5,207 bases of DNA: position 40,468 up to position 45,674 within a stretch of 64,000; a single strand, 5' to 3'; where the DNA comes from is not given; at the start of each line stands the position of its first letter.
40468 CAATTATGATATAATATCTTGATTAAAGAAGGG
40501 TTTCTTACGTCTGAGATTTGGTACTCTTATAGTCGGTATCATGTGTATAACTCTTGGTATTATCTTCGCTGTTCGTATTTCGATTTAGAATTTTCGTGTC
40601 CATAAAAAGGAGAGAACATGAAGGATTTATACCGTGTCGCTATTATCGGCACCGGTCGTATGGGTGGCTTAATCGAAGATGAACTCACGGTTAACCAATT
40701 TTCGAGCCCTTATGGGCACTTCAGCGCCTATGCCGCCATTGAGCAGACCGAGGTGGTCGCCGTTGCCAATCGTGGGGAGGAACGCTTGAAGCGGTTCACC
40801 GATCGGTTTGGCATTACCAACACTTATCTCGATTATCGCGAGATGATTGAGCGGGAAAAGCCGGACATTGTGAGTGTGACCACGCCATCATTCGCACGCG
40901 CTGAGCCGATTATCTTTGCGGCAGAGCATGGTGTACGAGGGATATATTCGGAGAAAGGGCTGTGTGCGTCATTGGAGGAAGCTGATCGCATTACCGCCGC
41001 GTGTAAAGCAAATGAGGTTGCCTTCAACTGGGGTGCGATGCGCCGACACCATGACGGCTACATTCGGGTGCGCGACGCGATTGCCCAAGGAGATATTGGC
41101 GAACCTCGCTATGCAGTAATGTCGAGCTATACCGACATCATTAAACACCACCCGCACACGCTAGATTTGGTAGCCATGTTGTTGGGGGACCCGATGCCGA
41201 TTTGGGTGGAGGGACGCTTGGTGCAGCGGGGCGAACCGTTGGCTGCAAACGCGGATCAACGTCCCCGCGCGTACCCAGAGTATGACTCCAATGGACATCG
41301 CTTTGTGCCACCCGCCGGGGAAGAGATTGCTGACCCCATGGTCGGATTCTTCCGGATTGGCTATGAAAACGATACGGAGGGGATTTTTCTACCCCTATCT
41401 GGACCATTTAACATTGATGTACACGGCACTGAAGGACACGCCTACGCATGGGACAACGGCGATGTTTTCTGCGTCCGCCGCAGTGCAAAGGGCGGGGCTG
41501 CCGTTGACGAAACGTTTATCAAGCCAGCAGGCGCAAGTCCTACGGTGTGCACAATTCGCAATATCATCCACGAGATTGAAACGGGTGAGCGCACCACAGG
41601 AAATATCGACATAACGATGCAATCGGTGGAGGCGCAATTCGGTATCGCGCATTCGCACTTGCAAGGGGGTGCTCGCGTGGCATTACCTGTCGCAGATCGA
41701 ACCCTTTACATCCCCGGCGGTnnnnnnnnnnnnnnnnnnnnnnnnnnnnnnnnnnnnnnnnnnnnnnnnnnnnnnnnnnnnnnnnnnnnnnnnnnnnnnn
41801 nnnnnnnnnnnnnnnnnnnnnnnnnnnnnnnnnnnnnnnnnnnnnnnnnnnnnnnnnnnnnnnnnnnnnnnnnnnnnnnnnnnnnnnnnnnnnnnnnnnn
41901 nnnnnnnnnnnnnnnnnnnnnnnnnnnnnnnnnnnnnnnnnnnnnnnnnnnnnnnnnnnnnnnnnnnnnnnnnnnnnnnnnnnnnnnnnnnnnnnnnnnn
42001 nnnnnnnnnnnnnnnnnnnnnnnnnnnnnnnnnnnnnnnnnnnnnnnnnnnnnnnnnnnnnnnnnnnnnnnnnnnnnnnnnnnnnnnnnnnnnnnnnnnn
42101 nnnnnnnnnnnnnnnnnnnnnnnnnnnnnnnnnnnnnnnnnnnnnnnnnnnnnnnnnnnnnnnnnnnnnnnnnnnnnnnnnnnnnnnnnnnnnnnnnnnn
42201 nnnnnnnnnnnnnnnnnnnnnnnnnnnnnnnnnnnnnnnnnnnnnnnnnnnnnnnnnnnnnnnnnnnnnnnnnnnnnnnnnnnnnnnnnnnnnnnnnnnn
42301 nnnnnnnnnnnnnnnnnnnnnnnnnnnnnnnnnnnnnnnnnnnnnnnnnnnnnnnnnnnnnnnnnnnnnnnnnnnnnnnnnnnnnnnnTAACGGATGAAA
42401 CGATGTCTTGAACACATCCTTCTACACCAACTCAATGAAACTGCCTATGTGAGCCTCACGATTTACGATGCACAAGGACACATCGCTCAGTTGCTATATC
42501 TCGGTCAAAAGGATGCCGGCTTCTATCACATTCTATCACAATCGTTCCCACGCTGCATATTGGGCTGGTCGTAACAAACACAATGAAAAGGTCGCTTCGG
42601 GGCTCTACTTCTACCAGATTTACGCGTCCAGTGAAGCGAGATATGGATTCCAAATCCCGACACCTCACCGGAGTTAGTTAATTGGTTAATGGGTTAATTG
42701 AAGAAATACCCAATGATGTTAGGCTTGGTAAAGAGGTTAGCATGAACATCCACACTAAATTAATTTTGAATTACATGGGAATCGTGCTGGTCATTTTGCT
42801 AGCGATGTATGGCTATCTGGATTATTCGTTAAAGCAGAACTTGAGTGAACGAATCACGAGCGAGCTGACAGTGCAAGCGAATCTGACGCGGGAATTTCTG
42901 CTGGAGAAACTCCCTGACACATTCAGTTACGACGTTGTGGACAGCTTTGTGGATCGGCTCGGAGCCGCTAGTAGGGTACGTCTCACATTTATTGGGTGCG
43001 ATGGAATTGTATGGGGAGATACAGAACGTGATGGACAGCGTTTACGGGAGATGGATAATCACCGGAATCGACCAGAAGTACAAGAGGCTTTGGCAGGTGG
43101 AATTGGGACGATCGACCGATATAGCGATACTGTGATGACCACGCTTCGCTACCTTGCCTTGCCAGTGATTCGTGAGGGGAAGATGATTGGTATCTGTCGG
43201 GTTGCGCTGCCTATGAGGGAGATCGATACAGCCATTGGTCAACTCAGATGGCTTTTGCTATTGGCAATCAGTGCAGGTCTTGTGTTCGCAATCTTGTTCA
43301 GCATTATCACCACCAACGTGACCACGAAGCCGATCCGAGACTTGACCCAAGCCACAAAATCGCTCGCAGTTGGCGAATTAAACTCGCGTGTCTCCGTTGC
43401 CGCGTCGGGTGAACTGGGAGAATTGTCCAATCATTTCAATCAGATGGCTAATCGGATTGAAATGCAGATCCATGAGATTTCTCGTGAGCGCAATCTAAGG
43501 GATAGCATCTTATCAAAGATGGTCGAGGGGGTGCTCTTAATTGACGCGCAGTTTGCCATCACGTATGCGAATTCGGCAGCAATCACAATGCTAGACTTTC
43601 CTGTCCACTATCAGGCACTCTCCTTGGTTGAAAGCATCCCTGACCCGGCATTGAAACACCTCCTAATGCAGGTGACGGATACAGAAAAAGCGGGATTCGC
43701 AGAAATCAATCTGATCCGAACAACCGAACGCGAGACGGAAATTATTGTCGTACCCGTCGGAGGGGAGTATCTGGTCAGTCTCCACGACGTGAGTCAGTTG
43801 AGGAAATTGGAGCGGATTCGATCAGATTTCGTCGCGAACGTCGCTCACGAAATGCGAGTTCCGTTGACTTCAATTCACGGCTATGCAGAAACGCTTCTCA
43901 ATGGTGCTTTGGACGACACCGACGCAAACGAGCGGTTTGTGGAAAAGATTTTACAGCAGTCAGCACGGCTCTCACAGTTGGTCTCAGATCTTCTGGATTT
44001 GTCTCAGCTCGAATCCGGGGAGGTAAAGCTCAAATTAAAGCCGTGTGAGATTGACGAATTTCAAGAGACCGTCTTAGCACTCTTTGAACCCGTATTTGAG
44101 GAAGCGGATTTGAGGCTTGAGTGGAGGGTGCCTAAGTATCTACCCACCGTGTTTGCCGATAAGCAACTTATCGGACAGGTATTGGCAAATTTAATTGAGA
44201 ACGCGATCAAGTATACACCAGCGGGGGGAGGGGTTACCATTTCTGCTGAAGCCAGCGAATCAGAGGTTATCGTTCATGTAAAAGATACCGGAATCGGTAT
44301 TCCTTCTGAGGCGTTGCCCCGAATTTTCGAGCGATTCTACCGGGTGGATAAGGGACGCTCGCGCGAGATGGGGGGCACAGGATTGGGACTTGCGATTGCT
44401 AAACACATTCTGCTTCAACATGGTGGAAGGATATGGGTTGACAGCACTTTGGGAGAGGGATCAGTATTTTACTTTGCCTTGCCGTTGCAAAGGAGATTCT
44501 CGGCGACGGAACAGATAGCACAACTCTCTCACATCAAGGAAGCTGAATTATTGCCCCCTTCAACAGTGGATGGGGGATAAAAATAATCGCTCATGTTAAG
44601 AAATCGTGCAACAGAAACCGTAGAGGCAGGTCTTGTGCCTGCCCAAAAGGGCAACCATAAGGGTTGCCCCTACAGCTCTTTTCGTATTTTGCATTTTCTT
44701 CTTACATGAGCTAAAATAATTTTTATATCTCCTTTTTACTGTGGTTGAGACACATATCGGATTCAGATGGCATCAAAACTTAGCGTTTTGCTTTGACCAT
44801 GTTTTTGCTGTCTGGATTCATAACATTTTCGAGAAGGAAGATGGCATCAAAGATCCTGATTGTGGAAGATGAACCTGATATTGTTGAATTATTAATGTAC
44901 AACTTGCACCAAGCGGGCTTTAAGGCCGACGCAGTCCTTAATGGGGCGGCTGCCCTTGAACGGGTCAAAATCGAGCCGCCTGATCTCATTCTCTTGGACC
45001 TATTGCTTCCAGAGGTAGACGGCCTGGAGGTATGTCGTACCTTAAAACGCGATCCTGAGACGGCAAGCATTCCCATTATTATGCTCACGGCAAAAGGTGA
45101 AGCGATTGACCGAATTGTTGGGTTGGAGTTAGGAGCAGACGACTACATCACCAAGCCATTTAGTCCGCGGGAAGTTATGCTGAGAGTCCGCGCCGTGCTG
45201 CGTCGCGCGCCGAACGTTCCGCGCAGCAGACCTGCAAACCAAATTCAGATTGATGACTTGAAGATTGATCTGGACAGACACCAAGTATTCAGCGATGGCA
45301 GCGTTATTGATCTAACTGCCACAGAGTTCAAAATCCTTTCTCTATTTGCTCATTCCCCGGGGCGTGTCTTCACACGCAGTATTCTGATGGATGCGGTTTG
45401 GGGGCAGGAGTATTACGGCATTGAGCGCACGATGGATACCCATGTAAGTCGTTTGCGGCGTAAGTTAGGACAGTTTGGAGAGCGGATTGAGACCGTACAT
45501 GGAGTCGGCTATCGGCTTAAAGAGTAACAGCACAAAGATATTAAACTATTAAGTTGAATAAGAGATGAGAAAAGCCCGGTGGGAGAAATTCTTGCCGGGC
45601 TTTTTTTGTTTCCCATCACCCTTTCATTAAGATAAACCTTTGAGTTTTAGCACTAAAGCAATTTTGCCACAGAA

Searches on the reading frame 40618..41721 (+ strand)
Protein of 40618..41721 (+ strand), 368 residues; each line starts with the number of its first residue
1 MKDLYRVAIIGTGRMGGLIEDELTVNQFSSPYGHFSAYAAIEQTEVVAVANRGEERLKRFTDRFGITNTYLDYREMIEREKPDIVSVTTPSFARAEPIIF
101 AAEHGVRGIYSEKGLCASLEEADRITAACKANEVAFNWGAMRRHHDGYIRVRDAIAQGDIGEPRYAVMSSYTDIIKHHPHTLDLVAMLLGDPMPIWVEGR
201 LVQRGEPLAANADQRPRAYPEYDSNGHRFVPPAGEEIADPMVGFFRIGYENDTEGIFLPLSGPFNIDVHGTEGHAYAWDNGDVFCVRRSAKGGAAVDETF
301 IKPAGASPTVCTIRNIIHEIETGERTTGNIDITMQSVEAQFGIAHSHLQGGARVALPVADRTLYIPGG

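Call 45: search_protein_families(library=ncbifam, proteins=[window:40618-41721:+], max_evalue=1e-8)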
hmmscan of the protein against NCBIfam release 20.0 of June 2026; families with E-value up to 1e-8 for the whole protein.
window:40618-41721:+ (368 aa): 5 families
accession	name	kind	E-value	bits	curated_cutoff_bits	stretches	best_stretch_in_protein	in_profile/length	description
TIGR04380.1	myo_inos_iolG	equivalog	3.9e-18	65.4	355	1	6-168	3-150/330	inositol 2-dehydrogenase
NF040723.1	UDP-GlcNAcDh_Arch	equivalog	3.6e-15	56.3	450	1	32-162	13-140/302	UDP-N-acetylglucosamine 3-dehydrogenase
NF052479.1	LevoglcsnDh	equivalog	2.1e-10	39.8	650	1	5-162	4-153/386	levoglucosan dehydrogenase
NF052679.1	InsChiInosDhIolG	equivalog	2.5e-10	39.9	540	1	43-164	27-149/343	bifunctional inositol 2-dehydrogenase/D-chiro-inositol 1-dehydrogenase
NF041392.1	XylDh_Gfo6_Halo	equivalog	6.7e-09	35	350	1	41-169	39-169/350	D-xylose 1-dehydrogenase Gfo6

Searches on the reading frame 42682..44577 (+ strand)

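Call 45: search_protein_families(library=ncbifam, proteins=[window:42682-44577:+], max_evalue=1e-8)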
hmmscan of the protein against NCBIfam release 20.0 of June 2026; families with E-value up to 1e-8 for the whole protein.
window:42682-44577:+ (632 aa): 80 families (the best 25 are shown)
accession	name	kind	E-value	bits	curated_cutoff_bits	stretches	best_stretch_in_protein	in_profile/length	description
NF033092.0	HK_WalK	equivalog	1.9e-115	386.7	725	1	22-602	4-594/594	cell wall metabolism sensor histidine kinase WalK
NF046044.1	PnpS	equivalog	3.2e-114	382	400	1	217-601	1-390/390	two-component system histidine kinase PnpS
TIGR02966.1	phoR_proteo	equivalog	4.8e-90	301.9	334.2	1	274-599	9-332/333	phosphate regulon sensor histidine kinase PhoR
NF033093.1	HK_VicK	exception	3.8e-73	246.7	680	1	191-606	14-439/448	cell wall metabolism sensor histidine kinase VicK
NF045911.1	TCSHisKinNblS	equivalog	6.3e-68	229.6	1000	1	160-602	150-620/621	two-component system sensor histidine kinase NblS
NF008468.0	PRK11360.1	equivalog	3.8e-65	220.4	646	1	160-605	166-611/616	two-component system sensor histidine kinase AtoS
TIGR01386.1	cztS_silS_copS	subfamily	4.8e-65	220.3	292.55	2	381-600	242-456/457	heavy metal sensor histidine kinase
NF040691.1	MtrAB_MtrB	equivalog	4.7e-64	217.2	450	2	368-607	259-497/507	MtrAB system histidine kinase MtrB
NF053855.1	HisKinPhoRBctds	equivalog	1.9e-63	214.8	500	1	23-600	3-581/583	two-component system sensor histidine kinase PhoR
NF041735.1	hist_kin_RppB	equivalog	8.7e-62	209.3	400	1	381-601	217-438/438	two-component system sensor histidine kinase RppB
NF012163.2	BaeS_SmeS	equivalog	6.5e-59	200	500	2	371-588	231-445/457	sensor histidine kinase efflux regulator BaeS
NF041210.1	his_kin_PieS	equivalog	3.7e-57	194.4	850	2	373-603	243-471/474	two component system sensor histidine kinase PieS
NF008312.0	PRK11100.1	equivalog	6.1e-57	193.5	356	1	382-600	258-472/477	two-component system sensor histidine kinase CreC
NF008235.0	PRK11006.1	equivalog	1.9e-55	188.5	390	1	182-602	25-423/431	phosphate regulon sensor histidine kinase PhoR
NF047874.1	MASE3_PAS_HK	subfamily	5.8e-55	187.3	560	1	196-611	210-633/655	MASE3 domain-containing sensor histidine kinase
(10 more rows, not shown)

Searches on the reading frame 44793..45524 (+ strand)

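Call 45: search_protein_families(library=ncbifam, proteins=[window:44793-45524:+], max_evalue=1e-8)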
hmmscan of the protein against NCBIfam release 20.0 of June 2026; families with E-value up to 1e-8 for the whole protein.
window:44793-45524:+ (244 aa): 77 families (the best 25 are shown)
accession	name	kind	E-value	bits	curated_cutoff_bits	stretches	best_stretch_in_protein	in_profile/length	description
TIGR02154.1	PhoB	equivalog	4.7e-76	255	296.2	1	17-242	1-225/226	phosphate regulon transcriptional regulator PhoB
NF008296.0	PRK11083.1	equivalog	1.3e-66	224.3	273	1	18-243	3-226/228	two-component system response regulator CreB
NF053854.1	RespRegPhoBBctds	equivalog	8.4e-66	221.5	270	1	21-242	1-224/225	two-component system response regulator PhoB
NF007982.1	PRK10710.1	equivalog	5.6e-63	212.6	380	1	16-242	5-227/235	envelope stress response regulator BaeR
NF040534.1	resp_reg_YycF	equivalog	2.5e-62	210.1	340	1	20-243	2-228/231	response regulator YycF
NF040689.1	MtrAB_MtrA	equivalog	6e-62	208.9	300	1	21-241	1-217/219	MtrAB system response regulator MtrA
NF041733.1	resp_reg_CseB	equivalog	7.2e-61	205.5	350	1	20-243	2-227/228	two-component system response regulator CseB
NF045944.1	ResRegRpaBCyano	equivalog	1.1e-60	204.8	330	1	22-243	1-228/229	response regulator transcription factor RpaB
NF007546.0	PRK10161.1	equivalog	9e-56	189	471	1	17-242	1-225/229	phosphate response regulator transcription factor PhoB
NF007005.1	PRK09468.1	equivalog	2.1e-55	187.7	331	1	18-240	3-229/237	osmolarity response regulator transcription factor OmpR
NF033117.2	vanR_ACDEGLN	exception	1e-53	182.3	350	1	21-242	1-225/226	VanR-ABDEGLN family response regulator transcription factor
NF012227.0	AdeR_RR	equivalog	1e-50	172.4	340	1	11-243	4-237/239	efflux system response regulator transcription factor AdeR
TIGR01387.1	cztR_silR_copR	subfamily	2.3e-48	164.7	279.2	1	21-242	1-218/218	heavy metal response regulator transcription factor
NF033120.0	vanR_FM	exception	8.3e-48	163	460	1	20-242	5-229/231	vancomycin resistance response regulator transcription factor, VanR-F/VanR-M family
NF041734.1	resp_reg_RppA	equivalog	2.7e-47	161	250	1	20-243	2-228/229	two-component system response regulator RppA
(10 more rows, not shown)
